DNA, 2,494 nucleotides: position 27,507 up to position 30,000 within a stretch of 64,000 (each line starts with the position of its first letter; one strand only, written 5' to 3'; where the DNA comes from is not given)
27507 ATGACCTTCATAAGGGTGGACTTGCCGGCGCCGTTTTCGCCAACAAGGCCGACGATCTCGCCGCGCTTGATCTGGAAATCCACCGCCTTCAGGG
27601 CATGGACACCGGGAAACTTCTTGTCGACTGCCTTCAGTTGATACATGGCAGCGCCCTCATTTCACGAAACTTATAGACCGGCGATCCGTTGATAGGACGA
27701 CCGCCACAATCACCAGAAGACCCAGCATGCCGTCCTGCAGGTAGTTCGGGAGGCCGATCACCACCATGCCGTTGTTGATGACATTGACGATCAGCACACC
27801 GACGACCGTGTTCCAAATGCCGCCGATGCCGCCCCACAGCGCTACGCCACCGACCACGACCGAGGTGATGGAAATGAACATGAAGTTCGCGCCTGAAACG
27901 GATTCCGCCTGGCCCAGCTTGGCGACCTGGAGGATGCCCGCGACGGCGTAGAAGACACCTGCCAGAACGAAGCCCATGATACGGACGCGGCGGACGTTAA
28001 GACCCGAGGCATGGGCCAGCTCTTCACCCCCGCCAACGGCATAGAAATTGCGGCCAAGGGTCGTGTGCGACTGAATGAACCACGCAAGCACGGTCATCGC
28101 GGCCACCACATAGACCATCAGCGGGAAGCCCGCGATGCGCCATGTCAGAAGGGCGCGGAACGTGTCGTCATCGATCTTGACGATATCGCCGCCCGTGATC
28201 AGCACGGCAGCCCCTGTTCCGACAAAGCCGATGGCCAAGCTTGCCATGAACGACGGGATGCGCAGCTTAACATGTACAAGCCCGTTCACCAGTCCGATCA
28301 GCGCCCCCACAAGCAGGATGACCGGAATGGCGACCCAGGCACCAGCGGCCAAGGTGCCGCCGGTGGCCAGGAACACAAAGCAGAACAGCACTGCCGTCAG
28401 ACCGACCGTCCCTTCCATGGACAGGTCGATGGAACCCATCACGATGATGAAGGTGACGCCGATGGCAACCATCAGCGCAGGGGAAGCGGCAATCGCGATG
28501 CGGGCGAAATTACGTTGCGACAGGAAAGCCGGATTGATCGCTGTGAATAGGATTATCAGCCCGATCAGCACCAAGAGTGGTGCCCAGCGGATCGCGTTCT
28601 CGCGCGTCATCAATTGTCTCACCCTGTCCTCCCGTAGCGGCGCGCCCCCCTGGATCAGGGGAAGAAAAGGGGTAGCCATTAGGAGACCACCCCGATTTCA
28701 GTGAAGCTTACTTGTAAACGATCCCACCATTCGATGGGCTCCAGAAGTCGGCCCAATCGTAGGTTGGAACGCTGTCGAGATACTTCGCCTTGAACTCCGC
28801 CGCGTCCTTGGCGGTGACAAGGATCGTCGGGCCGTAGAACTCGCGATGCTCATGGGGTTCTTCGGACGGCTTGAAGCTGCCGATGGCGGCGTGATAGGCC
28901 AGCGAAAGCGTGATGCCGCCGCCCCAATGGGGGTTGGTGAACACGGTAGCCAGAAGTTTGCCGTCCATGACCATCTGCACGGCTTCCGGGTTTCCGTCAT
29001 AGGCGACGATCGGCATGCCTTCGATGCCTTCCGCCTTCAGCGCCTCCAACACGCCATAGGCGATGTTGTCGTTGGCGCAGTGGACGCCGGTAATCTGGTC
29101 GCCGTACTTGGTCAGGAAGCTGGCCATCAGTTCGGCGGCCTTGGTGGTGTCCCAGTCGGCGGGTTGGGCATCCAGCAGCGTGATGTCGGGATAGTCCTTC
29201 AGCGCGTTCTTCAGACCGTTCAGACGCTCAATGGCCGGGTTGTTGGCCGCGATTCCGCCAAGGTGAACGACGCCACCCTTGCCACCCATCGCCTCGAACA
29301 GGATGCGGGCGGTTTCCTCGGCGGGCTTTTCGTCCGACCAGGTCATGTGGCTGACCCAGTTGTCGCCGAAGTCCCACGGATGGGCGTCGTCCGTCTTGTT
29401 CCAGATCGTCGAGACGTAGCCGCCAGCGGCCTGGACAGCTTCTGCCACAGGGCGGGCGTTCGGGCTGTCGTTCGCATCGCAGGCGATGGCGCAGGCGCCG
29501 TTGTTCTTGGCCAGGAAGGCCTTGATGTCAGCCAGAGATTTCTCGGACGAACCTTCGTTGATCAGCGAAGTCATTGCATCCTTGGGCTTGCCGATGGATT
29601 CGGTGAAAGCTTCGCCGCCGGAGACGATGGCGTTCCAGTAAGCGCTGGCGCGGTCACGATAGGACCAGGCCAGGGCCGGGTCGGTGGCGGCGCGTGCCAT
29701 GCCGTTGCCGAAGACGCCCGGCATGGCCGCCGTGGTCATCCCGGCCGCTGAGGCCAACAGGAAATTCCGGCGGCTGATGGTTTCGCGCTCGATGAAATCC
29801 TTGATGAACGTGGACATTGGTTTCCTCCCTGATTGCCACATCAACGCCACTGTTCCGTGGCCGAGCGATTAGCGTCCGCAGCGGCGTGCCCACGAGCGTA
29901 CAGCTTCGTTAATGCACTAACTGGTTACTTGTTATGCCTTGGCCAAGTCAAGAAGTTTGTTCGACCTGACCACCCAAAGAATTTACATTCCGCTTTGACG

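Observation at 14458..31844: Six copies of one palindromic operator (GTAAC-N6-GTTAC, TTAA-flanked) tie ~19 genes into a single regulon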

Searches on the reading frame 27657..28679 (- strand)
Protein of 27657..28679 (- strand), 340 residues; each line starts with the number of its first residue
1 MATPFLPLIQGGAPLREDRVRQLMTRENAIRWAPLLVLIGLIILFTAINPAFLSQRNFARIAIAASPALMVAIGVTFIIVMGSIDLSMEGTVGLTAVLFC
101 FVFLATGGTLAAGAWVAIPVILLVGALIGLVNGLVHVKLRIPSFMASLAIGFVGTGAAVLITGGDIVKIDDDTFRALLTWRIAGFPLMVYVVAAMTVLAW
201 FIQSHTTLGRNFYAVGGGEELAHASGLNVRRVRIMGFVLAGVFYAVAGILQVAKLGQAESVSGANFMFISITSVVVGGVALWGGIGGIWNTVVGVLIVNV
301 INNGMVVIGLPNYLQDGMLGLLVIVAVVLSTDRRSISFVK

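Call 5: search_protein_families(library=pfam, proteins=[window:27657-28679:-])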
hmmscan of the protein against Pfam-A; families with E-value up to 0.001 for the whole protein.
window:27657-28679:- (340 aa): 1 family
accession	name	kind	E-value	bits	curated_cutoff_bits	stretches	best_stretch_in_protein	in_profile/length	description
PF02653.21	BPD_transp_2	-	6.5e-32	111.2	26.8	1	58-326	2-268/269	Branched-chain amino acid transport system / permease component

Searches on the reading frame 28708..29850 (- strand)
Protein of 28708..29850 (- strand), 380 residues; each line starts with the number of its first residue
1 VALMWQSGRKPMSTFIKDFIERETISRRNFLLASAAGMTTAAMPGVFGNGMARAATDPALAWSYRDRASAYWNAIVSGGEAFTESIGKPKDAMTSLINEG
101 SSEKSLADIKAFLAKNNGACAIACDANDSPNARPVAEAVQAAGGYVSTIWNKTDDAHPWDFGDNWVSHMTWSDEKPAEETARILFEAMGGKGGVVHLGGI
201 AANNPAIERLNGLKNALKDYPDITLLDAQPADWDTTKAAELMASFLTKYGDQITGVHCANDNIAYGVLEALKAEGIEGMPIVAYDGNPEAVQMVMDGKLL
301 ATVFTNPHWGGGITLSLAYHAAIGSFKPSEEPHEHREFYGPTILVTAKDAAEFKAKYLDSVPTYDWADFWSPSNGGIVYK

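Call 5: search_protein_families(library=pfam, proteins=[window:28708-29850:-])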
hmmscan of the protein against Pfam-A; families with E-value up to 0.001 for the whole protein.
window:28708-29850:- (380 aa): 2 families
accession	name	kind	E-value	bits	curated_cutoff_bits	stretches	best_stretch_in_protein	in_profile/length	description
PF13407.12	Peripla_BP_4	-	4.3e-36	125.2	35.1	1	63-324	4-256/258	Periplasmic binding protein domain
PF00532.27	Peripla_BP_1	-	4.8e-05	23.4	22.2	1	65-282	9-213/281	Periplasmic binding proteins and sugar binding domain of LacI family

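Call 43: search_solved_structures(query=window:28708-29850:-, max_evalue=1e-10)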
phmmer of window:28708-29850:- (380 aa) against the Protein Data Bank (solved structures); distinct sequences matched with E-value up to 1e-10: 32.
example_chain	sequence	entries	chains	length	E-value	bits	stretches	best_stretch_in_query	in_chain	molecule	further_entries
2rjo_A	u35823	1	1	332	4.5e-74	253.1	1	59-380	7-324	Twin-arginine translocation pathway signal protein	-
9jwq_A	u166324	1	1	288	8.7e-24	87.6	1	69-320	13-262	MSD3-apo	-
9jwt_A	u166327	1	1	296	9.3e-24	87.5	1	69-320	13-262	MSD3-holo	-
2ioy_A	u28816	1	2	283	2.3e-21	79.6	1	162-325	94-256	Periplasmic sugar-binding protein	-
1gub_A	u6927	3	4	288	5e-21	78.5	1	68-321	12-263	D-ALLOSE-BINDING PERIPLASMIC PROTEIN | PROTEIN (PRECURSOR OF PERIPLASMIC SUGAR RECEPTOR)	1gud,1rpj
8wl5_A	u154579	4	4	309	4.6e-20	75.3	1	68-335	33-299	Allose ABC transporter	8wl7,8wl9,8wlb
4rsm_A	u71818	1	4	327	1.9e-19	73.3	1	179-309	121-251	Periplasmic binding protein/LacI transcriptional regulator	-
9jwl_A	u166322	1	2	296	2.8e-19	72.7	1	70-320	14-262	MSD1-holo chainA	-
9jwo_A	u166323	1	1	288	3.4e-19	72.5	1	70-320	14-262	MSD1-apo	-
5dte_A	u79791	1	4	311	6e-19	71.6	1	91-308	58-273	Monosaccharide-transporting ATPase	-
4rs3_A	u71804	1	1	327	1.8e-18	70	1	179-307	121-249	ABC transporter, carbohydrate uptake transporter-2 (CUT2) family, periplasmic sugar-bindin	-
5hko_A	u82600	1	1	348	2.1e-18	69.9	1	179-307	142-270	ABC transporter, carbohydrate uptake transporter-2 (CUT2) family, periplasmic sugar-bindin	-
2gx6_A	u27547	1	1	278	1.8e-15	60.2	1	188-312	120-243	D-ribose-binding periplasmic protein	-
1urp_A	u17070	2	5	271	2.1e-15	60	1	187-311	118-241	D-RIBOSE-BINDING PROTEIN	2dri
1dbp_A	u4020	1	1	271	2.2e-15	59.9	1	188-311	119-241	D-RIBOSE-BINDING PROTEIN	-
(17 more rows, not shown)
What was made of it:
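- Tried and rejected: The nearest SBP structure, 2rjo, has an uninformative name (call 43).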

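Call 44: search_protein_families(library=ncbifam, proteins=[window:28708-29850:-], max_evalue=1e-10)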
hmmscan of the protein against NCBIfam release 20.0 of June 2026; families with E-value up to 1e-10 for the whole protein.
window:28708-29850:- (380 aa): 4 families
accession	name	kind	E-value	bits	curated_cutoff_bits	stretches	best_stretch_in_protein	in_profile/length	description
NF007254.0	PRK09701.1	equivalog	3.3e-27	95.5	335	1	66-320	33-285/311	D-allose transporter substrate-binding protein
NF007936.0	PRK10653.1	equivalog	3.2e-21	75.9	337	1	165-318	122-273/295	ribose ABC transporter substrate-binding protein RbsB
NF041827.1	YtfQ_transport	equivalog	1.2e-14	54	510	1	184-312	143-277/320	galactofuranose ABC transporter, galactofuranose-binding protein YtfQ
NF011924.1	PRK15395.1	equivalog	9.3e-11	41.4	420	0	228-323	201-297/329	galactose/glucose ABC transporter substrate-binding protein MglB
